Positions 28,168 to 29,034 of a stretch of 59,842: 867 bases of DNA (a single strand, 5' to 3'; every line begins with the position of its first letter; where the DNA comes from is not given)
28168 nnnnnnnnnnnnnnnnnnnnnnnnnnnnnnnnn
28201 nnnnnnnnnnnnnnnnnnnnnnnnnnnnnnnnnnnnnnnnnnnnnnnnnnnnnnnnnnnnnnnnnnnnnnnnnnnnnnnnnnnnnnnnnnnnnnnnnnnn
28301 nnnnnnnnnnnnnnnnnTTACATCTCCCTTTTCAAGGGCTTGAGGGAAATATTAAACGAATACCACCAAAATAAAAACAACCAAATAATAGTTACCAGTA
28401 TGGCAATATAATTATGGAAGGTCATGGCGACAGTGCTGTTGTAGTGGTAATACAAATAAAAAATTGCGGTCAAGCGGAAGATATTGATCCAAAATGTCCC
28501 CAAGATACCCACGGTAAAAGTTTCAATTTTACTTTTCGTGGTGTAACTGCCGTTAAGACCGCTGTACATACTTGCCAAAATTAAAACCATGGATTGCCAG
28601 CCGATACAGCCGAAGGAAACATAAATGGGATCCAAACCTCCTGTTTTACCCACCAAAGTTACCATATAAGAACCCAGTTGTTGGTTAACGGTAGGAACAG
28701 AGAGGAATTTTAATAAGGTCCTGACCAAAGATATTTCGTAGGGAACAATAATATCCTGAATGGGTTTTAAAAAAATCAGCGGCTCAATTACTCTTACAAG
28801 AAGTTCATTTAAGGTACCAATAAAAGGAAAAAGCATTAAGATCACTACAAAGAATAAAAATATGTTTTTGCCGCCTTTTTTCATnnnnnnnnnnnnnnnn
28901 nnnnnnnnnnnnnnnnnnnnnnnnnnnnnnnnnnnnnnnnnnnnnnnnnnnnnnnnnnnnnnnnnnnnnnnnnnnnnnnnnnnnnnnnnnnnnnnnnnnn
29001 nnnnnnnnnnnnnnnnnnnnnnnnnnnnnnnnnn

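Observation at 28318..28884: Minimal (188-aa) exosortase/archaeosortase-like protein translationally coupled to giant 1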

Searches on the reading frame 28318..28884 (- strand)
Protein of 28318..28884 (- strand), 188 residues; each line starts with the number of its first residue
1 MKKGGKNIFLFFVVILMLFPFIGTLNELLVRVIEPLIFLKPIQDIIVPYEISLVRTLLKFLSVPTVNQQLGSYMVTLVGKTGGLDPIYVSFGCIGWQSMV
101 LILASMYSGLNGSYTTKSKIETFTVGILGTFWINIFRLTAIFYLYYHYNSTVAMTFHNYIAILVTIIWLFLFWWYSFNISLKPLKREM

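Call 3: search_protein_families(library=ncbifam, proteins=[window:28318-28884:-], max_evalue=10)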
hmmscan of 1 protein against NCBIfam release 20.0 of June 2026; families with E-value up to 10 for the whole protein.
window:28318-28884:- (188 aa): 4 families
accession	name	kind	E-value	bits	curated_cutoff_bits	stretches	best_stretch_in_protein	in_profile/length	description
TIGR04178.1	exo_archaeo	signature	4.8e-09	36.4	23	1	88-175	2-91/97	exosortase/archaeosortase family protein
NF046081.1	exosort_XrtX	exception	0.00035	20.5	170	1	51-178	41-160/168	exosortase X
NF046083.1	exosort_XrtY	exception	0.13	12.2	160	1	9-174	5-167/168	exosortase Y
TIGR04300.1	exosort_XrtM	exception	0.18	12.2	125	1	89-177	57-142/150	exosortase family protein XrtM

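Call 4: search_protein_families(library=pfam, proteins=[window:28318-28884:-], max_evalue=10)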
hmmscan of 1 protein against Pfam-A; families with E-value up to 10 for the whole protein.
window:28318-28884:- (188 aa): 1 family
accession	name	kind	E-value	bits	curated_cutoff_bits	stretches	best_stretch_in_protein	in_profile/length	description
PF01292.26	Ni_hydr_CYTB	-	0.6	10.3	30.1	1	100-177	15-64/179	Prokaryotic cytochrome b561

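Call 12: find_homologous_proteins(query=window:28318-28884:-, max_evalue=0.001)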
Query window:28318-28884:- (188 aa): 37 proteins with E <= 0.001 among 105 candidates.
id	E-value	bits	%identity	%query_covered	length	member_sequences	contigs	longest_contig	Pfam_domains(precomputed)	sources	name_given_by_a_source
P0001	1.3e-112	392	99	100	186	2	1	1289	-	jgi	-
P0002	4.1e-65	237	57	97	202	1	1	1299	-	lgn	-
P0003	1.7e-63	232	58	97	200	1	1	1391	-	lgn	-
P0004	9.3e-62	226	58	88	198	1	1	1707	PF09721.16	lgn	-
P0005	3.0e-61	225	53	99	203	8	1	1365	-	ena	-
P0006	6.0e-61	224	55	99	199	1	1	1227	-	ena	-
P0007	1.8e-60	222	54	97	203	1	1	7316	-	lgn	-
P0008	3.1e-60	221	54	99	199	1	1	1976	-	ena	-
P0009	1.4e-59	219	54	97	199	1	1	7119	PF09721.16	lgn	-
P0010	1.9e-58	216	55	96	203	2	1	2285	-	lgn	-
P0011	1.7e-57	213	53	97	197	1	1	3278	-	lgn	-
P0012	2.0e-57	212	54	90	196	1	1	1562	-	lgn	-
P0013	5.0e-57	211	52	97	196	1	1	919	-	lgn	-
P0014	1.6e-56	209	54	96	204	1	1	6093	-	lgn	-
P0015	3.0e-56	209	53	99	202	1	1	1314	PF09721.16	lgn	-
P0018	6.8e-54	201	51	96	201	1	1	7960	-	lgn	-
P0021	3.7e-33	133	41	94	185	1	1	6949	PF09721.16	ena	-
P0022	1.2e-32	132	40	96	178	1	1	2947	PF09721.16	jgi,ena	-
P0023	2.0e-32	131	39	96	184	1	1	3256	PF09721.16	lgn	-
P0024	2.5e-32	131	41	97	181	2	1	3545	PF09721.16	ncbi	-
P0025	4.9e-32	130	40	97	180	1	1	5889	PF09721.16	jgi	jgi:exosortase/archaeosortase family protein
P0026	4.1e-31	127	40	97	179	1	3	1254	PF09721.16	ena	-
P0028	1.1e-30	125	39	97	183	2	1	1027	PF09721.16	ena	-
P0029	2.1e-30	124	37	85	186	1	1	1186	PF09721.16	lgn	-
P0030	5.3e-30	123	40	99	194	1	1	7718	-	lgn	-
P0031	5.3e-30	123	38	96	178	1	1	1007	PF09721.16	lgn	-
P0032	5.4e-29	120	38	95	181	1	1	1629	PF09721.16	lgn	-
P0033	6.1e-29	119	37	88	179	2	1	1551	PF09721.16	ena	-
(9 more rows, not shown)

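Call 14: find_encoding_contigs(protein=P0018, flank=8000, max_places=3)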
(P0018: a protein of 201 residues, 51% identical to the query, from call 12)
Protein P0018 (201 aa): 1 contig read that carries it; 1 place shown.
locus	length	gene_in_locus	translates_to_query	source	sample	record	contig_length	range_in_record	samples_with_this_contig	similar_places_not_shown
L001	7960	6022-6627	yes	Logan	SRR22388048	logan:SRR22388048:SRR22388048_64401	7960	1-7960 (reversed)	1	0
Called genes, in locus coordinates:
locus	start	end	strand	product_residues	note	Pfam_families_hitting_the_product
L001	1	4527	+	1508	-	?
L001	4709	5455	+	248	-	-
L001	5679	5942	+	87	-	PF01541:GIY-YIG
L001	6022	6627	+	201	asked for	-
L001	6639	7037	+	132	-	PF13366:PDDEXK_3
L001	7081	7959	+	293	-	?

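Call 15: find_encoding_contigs(protein=P0030, flank=8000, max_places=3)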
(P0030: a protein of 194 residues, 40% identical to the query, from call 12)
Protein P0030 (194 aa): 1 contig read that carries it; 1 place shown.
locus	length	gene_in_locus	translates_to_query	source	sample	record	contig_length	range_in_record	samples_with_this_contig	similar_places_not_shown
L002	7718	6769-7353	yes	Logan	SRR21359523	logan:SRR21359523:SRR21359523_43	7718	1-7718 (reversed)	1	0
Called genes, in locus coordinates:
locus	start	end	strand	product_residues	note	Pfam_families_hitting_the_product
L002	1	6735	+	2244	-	?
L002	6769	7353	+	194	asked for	-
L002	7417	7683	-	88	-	PF02823:ATP-synt_DE_N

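Call 16: find_encoding_contigs(protein=P0021, flank=8000, max_places=3)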
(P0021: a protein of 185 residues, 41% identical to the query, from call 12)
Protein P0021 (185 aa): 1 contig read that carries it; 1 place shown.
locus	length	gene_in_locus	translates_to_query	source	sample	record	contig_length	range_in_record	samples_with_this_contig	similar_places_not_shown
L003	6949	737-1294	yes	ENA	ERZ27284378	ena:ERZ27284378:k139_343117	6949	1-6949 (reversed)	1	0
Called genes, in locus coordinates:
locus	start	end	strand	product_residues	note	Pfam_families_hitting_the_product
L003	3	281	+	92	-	?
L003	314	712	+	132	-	PF13366:PDDEXK_3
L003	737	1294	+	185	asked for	PF09721:Exosortase_EpsH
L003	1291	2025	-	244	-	PF01381:HTH_3, PF12844:HTH_19 (weak), PF13413:HTH_25, PF13443:HTH_26 (weak), PF13560:HTH_31, PF01381:HTH_3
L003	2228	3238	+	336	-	PF00022:Actin (weak), PF06723:MreB_Mbl, PF25216:Volactin (weak), PF00012:HSP70, PF14450:FtsA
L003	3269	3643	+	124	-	PF05635:23S_rRNA_IVP, PF22296:bAvd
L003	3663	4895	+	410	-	PF13439:Glyco_transf_4, PF13579:Glyco_trans_4_4 (faint), PF00534:Glycos_transf_1, PF20706:GT4-conflict, PF13692:Glyco_trans_1_4, PF13524:Glyco_trans_1_2 (weak)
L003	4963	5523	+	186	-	PF09827:CRISPR_Cas2 (faint), PF20803:PaaX_M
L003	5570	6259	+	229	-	PF03808:Glyco_tran_WecG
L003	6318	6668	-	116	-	-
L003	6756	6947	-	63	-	?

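Call 21: find_related_loci(query=A1, collection=genome_contigs, flank=10000)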
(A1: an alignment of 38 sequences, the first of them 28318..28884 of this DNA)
Query A1 (188 aa) in genome_contigs; peptide patterns used: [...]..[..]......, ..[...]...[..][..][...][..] (x = any residue, [..] = any of these).
346 stretches matched a pattern; 289 encode a relative of the query (tblastn E <= 1e-3); the best 80 are kept; 78 distinct loci.
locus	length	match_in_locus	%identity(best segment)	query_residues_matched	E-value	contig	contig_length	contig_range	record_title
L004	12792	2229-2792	53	1-188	1e-66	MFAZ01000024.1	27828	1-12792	MAG: Candidatus Curtissbacteria bacterium RIFCSPHIGHO2_01_FULL_41_11 rifcsphigho2_01_scaffold_3686, whole genome shotgun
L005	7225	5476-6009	42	2-183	7e-43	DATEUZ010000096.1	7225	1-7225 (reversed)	MAG TPA_asm: Patescibacteria group bacterium isolate SMAG_U8354 k141_1997492, whole genome shotgun sequence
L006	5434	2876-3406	42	1-183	1e-42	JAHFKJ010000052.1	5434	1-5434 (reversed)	MAG: Candidatus Gottesmanbacteria bacterium isolate nzgw407 NODE_28920_length_5435_cov_4.907226, whole genome shotgun se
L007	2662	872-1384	42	6-180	3e-41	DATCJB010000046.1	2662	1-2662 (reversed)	MAG TPA_asm: Patescibacteria group bacterium isolate SMAG_U7874 k141_463518, whole genome shotgun sequence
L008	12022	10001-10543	38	2-187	6e-40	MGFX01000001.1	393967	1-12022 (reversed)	MAG: Candidatus Woesebacteria bacterium RBG_16_42_24 RBG_16_scaffold_1, whole genome shotgun sequence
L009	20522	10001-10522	39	6-187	3e-38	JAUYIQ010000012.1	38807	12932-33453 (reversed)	MAG: Candidatus Curtissbacteria bacterium isolate C24_metabat.bin.101_sub C24_k141_575384, whole genome shotgun sequence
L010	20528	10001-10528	39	2-178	2e-36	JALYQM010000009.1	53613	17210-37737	MAG: bacterium isolate MDV bin63 SD1454-56_k127_624291, whole genome shotgun sequence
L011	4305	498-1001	41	7-182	5e-36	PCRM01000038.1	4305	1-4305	MAG: Candidatus Nealsonbacteria bacterium CG23_combo_of_CG06-09_8_20_14_all_40_13 CG23_scaffold_21709_c, whole genome sh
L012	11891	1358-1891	35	2-183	2e-35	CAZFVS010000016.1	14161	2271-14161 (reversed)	MAG TPA_asm: uncultured Gammaproteobacteria bacterium isolate SRP269290_co2_8 genome assembly, contig: NODE_4957_length_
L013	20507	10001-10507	35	13-185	3e-35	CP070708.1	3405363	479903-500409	MAG: Anaerolineaceae bacterium isolate bin52 chromosome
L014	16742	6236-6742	35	13-185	2e-35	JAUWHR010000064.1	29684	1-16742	MAG: Anaerolineae bacterium isolate CSMAG_2273 CSMAG_2273_k141_62246_length_29684_cov_11.5901, whole genome shotgun sequ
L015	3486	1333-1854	38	8-185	4e-35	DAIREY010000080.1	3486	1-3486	MAG TPA_asm: Patescibacteria group bacterium isolate CTOTU18589 NODE_32296_length_3486_cov_4.578840, whole genome shotgu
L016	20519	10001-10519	38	8-184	8e-35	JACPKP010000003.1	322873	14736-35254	MAG: Candidatus Daviesbacteria bacterium isolate NC_groundwater_498_Ag_S-0.1um_40_17 S35_SO-1_scaffold_25374, whole geno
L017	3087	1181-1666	38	20-185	7e-35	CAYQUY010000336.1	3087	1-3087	MAG TPA_asm: uncultured Anaerolineaceae bacterium isolate SRP098346_co1_319 genome assembly, contig: NODE_53445_length_3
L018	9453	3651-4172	38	6-183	2e-34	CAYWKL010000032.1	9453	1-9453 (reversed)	MAG TPA_asm: uncultured Gammaproteobacteria bacterium isolate binchicken_co38_1283 genome assembly, contig: NODE_15442_l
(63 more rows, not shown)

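Call 31: search_solved_structures(query=A1, max_evalue=10, show_alignments=2)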
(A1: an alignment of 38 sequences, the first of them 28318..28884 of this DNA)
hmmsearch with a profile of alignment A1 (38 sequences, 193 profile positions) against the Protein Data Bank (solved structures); distinct sequences matched with E-value up to 10: 2.
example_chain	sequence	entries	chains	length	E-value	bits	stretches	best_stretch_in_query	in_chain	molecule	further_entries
4nxj_A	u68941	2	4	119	0.35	13.7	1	28-120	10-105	Bromodomain protein | Bromodomain protein, putative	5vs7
6gc2_L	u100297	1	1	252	0.79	12.5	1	80-114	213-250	Light Chain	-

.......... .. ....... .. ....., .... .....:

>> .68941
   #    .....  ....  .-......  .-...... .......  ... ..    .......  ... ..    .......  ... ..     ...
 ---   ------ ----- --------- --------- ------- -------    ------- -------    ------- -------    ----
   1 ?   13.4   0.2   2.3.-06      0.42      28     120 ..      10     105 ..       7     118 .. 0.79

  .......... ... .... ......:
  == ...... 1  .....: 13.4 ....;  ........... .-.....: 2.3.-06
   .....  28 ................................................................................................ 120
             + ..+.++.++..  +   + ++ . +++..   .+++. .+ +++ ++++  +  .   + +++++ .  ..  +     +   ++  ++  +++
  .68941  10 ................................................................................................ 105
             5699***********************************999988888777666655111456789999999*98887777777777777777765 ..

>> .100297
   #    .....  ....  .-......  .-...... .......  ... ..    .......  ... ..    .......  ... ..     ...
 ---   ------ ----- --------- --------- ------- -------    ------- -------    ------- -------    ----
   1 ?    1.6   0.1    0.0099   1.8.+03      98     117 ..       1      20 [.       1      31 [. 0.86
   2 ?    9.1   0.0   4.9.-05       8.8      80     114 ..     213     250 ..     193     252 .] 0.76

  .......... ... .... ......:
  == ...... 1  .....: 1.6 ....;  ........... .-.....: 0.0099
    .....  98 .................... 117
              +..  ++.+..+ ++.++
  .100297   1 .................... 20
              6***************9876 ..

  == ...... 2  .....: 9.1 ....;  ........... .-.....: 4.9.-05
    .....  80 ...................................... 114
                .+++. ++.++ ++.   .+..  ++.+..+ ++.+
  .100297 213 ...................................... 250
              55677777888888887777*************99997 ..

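Call 39: predict_structure(alignment_id=A1)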
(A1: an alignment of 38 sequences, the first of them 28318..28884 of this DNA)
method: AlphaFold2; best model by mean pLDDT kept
length: 188 residues; sequences in the alignment: 38
mean_pLDDT: 85.7   pTM: 0.79
mean pLDDT of the five models: 85.7, 85.1, 84.6, 83.9, 79.2
residues with pLDDT >= 90: 79; 70-90: 99; 50-70: 10; < 50: 0
segments of 3 or more residues with pLDDT < 50: none
pLDDT, mean of each block of 10 residues (from residue 1): 76 83 80 82 87 94 88 85 86 70 75 89 91 93 94 91 89 91 81
secondary structure, 60 per line:
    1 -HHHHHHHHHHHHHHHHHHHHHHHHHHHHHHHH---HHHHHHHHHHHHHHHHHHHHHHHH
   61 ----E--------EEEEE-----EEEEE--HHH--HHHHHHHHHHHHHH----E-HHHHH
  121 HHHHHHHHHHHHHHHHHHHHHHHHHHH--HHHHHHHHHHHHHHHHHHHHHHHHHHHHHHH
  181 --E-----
elements in order: H2-33 H37-60 E74-78 E84-88 H96-109 H116-147 H150-180

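Call 41: search_protein_representatives(alignment_id=A1)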
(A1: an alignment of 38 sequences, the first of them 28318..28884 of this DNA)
Query: 38 sequences, 193 profile positions. Proteins with E-value up to 0.001 (for the whole library): 640; up to 1e-10: 190; up to 1e-30: 70. The best 150 are listed.
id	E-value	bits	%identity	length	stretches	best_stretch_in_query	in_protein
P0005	4.6e-81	287.4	-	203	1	5-190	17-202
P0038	2.0e-60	220.0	-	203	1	4-189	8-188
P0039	5.8e-59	215.3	-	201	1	5-189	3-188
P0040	6.1e-59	215.2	-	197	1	5-189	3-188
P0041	3.9e-58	212.6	-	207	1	3-189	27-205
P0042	2.4e-57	210.0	-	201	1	4-190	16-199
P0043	1.0e-56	207.9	-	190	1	5-190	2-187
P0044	2.9e-56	206.5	-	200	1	5-188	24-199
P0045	6.0e-56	205.4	-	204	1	4-187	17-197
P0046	6.6e-56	205.3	-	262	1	5-189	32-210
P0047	5.5e-55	202.3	-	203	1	5-191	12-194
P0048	1.1e-54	201.3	-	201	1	3-190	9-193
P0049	2.2e-54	200.3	-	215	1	19-187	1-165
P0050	1.6e-53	197.5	-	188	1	4-189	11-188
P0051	1.8e-53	197.3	-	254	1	8-187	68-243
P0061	3.7e-47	176.7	-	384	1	5-189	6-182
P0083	1.3e-38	148.9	-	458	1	9-186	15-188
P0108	3.4e-30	121.4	-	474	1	8-190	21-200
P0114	3.1e-29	118.3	-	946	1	7-181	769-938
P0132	1.6e-23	99.7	-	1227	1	12-179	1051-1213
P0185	2.4e-14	69.7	-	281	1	49-176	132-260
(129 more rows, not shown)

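Call 42: search_protein_families(library=ncbifam, alignment_id=A1, max_evalue=0.01)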
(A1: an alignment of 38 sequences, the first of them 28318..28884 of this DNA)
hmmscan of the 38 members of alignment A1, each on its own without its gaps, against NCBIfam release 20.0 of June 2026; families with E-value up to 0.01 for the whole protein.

A. member 1, window:28318-28884:- (188 aa): 2 families
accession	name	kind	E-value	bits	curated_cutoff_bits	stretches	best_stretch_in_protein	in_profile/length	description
TIGR04178.1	exo_archaeo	signature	4.8e-09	36.4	23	1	88-175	2-91/97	exosortase/archaeosortase family protein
NF046081.1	exosort_XrtX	exception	0.00035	20.5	170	1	51-178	41-160/168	exosortase X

B. families by the number of members that match (of 38 scanned): 18 families
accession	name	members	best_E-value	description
TIGR04178.1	exo_archaeo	38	3.8e-11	exosortase/archaeosortase family protein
NF033464.1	cyanoexo_CrtC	23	5.6e-07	cyanoexosortase C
NF046081.1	exosort_XrtX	15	4.2e-06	exosortase X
TIGR03762.1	archaeo_artC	12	2e-08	archaeosortase C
TIGR04300.1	exosort_XrtM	11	4.3e-06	exosortase family protein XrtM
TIGR04124.1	archaeo_artE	8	8.5e-05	archaeosortase family protein ArtE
NF033767.0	exosort_XrtS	7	2.5e-05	exosortase S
TIGR04144.1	archaeo_VPXXXP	4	0.00072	archaeosortase B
TIGR04177.1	exosort_XrtH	3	0.0021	exosortase H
NF046083.1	exosort_XrtY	3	0.0033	exosortase Y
TIGR00946.1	2a69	3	0.0053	auxin efflux carrier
TIGR04125.1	exosort_PGF_TRM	2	1.1e-05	archaeosortase A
TIGR03110.1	exosort_Gpos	2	0.00045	exosortase family protein XrtG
TIGR02602.1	8TM_EpsH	1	0.0004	exosortase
NF033505.2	paceosortase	1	0.0039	pacearchaeosortase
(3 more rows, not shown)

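Call 43: fold_search(model_id=the predicted structure, library=pdb)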
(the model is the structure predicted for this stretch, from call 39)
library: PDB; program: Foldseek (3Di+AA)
matches with E <= 10: 194; with E <= 0.001: 0
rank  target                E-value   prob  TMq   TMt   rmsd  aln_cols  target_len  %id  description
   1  5dds_A                1.3e+00  0.07  0.14  0.06  13.4        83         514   14  Crystal structure of aminotransferase CrmG from Actinoalloteichus sp. WH1-2216-6 in complex with PLP (released 2016-08-10)
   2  4up6_B                1.3e+00  0.16  0.24  0.32   6.0        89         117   19  Crystal structure of the wild-type diacylglycerol kinase refolded in the lipid cubic phase (released 2014-10-22)
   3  3ze5_B                1.4e+00  0.16  0.24  0.33   6.4        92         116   15  Crystal structure of the integral membrane diacylglycerol kinase - delta4 (released 2013-05-22)
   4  5dwk_C                1.5e+00  0.20  0.25  0.37   5.6        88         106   15  Diacylglycerol Kinase solved by multi crystal multi orientation native SAD (released 2016-03-23)
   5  3ze4_B                1.6e+00  0.15  0.22  0.32   6.3        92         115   18  Crystal structure of the integral membrane diacylglycerol kinase - wild-type (released 2013-05-22)
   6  2bwn_E                1.6e+00  0.08  0.13  0.06  14.7        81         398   18  5-Aminolevulinate Synthase from Rhodobacter capsulatus (released 2005-09-27)
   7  3ze4_A                1.8e+00  0.14  0.22  0.32   6.5        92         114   17  Crystal structure of the integral membrane diacylglycerol kinase - wild-type (released 2013-05-22)
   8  6jca_B                1.8e+00  0.07  0.13  0.06  11.0        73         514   16  Crystal structure of aminotransferase CrmG from Actinoalloteichus sp. WH1-2216-6 in I222 space group (released 2020-02-05)
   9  5dds_C                1.8e+00  0.06  0.14  0.06  13.2        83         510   14  Crystal structure of aminotransferase CrmG from Actinoalloteichus sp. WH1-2216-6 in complex with PLP (released 2016-08-10)
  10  5dds_B                1.8e+00  0.06  0.14  0.06  13.2        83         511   14  Crystal structure of aminotransferase CrmG from Actinoalloteichus sp. WH1-2216-6 in complex with PLP (released 2016-08-10)
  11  5d57_C                1.9e+00  0.16  0.25  0.41   5.8        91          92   15  In meso X-ray crystallography structure of diacylglycerol kinase, DgkA, at 100 K (released 2016-01-13)
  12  2bwn_A                1.9e+00  0.07  0.11  0.06  14.8        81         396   17  5-Aminolevulinate Synthase from Rhodobacter capsulatus (released 2005-09-27)
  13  2bwn_D                1.9e+00  0.07  0.13  0.06  14.7        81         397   18  5-Aminolevulinate Synthase from Rhodobacter capsulatus (released 2005-09-27)
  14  5ddu_C                1.9e+00  0.07  0.14  0.06  11.0        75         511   16  Crystal structure of aminotransferase CrmG from Actinoalloteichus sp. WH1-2216-6 in complex with PMP (released 2016-08-10)
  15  5ddu_A                1.9e+00  0.07  0.14  0.06  11.0        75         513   16  Crystal structure of aminotransferase CrmG from Actinoalloteichus sp. WH1-2216-6 in complex with PMP (released 2016-08-10)
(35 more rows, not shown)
